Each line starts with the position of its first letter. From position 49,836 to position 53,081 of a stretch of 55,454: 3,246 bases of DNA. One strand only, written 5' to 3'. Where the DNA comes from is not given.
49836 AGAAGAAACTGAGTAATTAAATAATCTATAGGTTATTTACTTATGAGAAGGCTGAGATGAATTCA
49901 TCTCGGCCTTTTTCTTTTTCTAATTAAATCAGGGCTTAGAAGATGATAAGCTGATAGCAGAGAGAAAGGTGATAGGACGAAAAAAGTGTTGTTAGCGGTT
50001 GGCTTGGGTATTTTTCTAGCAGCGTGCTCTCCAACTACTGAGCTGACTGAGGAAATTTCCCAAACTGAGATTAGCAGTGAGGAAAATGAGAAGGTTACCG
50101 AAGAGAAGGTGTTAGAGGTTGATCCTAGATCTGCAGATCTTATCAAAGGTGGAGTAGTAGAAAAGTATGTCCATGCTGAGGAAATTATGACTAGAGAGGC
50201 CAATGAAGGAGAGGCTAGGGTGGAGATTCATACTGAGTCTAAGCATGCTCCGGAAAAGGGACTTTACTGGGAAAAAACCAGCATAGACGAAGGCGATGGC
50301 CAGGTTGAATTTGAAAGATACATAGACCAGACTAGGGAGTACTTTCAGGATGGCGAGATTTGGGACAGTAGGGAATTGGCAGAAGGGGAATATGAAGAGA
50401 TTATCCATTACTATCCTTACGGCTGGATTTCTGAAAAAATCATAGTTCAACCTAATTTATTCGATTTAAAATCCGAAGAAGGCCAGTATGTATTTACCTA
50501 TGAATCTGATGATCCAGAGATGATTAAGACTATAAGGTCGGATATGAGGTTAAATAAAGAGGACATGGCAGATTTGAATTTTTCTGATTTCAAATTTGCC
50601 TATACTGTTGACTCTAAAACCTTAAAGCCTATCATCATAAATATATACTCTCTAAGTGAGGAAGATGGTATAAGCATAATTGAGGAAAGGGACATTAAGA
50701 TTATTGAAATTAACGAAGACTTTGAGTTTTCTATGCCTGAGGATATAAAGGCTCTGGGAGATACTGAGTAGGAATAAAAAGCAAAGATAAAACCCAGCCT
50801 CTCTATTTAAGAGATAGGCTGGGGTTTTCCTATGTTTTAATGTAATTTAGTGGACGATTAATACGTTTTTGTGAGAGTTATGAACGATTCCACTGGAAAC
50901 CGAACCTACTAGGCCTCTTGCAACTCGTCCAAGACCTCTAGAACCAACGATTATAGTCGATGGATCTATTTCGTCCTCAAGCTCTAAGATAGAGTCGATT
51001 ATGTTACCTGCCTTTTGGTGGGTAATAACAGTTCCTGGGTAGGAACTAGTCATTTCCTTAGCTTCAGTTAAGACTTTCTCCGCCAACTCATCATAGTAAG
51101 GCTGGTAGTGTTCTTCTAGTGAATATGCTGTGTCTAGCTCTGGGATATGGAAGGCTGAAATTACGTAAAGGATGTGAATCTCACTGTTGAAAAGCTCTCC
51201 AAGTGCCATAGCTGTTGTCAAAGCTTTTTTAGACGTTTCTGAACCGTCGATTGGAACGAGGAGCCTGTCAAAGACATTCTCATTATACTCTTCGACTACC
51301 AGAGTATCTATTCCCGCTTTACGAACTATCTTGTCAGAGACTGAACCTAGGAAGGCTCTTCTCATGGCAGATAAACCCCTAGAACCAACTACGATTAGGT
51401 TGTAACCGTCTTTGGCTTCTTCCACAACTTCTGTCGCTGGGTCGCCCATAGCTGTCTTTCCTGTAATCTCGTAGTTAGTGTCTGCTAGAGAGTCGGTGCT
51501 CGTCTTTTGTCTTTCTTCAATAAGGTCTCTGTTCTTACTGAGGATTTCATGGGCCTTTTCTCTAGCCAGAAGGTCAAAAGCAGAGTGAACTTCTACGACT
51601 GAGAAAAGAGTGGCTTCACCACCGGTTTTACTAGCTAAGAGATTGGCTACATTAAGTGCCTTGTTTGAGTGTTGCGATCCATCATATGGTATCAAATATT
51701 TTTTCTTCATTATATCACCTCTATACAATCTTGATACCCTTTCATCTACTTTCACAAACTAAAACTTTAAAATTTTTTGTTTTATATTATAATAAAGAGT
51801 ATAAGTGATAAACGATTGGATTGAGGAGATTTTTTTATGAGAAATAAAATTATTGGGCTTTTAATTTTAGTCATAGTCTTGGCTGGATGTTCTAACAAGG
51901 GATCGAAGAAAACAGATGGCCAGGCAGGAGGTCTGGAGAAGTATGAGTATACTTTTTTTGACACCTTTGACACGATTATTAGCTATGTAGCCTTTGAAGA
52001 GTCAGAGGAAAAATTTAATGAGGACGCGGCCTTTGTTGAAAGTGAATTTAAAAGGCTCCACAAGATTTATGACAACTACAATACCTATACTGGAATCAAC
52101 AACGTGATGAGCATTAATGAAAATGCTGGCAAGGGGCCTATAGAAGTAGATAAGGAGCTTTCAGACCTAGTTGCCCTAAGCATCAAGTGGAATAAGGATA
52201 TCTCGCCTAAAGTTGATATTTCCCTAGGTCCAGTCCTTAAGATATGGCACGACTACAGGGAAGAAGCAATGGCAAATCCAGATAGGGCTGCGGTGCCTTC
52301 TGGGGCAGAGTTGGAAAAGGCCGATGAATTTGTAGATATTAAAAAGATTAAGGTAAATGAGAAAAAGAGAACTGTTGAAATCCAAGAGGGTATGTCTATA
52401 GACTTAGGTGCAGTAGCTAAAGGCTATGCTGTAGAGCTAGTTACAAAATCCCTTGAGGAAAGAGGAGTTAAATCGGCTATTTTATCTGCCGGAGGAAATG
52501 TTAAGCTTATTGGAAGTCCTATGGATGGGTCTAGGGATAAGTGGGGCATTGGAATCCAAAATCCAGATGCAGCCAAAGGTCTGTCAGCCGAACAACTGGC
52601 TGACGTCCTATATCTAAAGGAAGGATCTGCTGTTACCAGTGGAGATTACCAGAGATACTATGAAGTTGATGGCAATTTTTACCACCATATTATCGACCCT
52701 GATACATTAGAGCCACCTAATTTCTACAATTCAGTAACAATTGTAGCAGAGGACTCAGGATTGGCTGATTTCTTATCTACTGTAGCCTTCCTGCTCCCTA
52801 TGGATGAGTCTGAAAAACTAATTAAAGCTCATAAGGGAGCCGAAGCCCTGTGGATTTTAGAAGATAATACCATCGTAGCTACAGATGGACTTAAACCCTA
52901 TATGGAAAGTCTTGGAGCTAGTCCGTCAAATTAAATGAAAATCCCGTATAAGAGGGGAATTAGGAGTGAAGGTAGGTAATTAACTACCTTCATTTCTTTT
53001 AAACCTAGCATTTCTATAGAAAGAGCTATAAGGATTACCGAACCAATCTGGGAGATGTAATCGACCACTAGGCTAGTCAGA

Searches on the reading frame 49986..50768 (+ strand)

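Call 18: search_protein_families(library=pfam, proteins=[window:49986-50768:+], max_evalue=0.01)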
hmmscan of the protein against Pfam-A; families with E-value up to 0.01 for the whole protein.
window:49986-50768:+ (261 aa): 1 family
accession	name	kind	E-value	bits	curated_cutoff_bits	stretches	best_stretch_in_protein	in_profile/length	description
PF20316.5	DUF6612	-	0.0021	18.2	23.7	0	159-255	125-233/237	Family of unknown function (DUF6612)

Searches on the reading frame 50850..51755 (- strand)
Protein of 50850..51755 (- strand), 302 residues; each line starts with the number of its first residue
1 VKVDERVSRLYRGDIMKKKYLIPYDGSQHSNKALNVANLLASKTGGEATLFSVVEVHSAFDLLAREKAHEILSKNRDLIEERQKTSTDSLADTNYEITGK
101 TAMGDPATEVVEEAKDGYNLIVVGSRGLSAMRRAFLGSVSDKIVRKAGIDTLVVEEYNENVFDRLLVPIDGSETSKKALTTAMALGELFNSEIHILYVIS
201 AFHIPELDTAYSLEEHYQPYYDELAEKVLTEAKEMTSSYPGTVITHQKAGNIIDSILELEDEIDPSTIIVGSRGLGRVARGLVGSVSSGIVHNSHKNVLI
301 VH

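Call 18: search_protein_families(library=pfam, proteins=[window:50850-51755:-], max_evalue=0.01)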
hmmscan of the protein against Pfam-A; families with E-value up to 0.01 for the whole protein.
window:50850-51755:- (302 aa): 1 family
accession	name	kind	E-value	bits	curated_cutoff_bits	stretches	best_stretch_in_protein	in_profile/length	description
PF00582.32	Usp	-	1.1e-52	178.7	24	2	162-302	2-141/141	Universal stress protein family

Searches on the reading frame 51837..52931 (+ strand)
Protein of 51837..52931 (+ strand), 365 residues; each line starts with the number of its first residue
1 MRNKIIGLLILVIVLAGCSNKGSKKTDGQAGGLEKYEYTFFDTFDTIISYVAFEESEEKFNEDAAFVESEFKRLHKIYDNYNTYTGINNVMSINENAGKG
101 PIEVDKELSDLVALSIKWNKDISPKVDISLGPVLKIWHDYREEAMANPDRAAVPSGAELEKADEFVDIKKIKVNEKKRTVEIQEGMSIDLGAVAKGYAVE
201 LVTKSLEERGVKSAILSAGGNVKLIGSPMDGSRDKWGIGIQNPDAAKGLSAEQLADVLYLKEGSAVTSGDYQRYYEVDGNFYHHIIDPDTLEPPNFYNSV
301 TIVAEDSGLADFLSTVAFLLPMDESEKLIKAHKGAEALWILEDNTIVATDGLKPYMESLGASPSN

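Call 18: search_protein_families(library=pfam, proteins=[window:51837-52931:+], max_evalue=0.01)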
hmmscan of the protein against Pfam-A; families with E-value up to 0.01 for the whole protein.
window:51837-52931:+ (365 aa): 1 family
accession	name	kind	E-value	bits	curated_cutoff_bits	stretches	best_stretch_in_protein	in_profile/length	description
PF02424.20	ApbE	-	6.3e-66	223.1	25.6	1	45-339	2-266/266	ApbE family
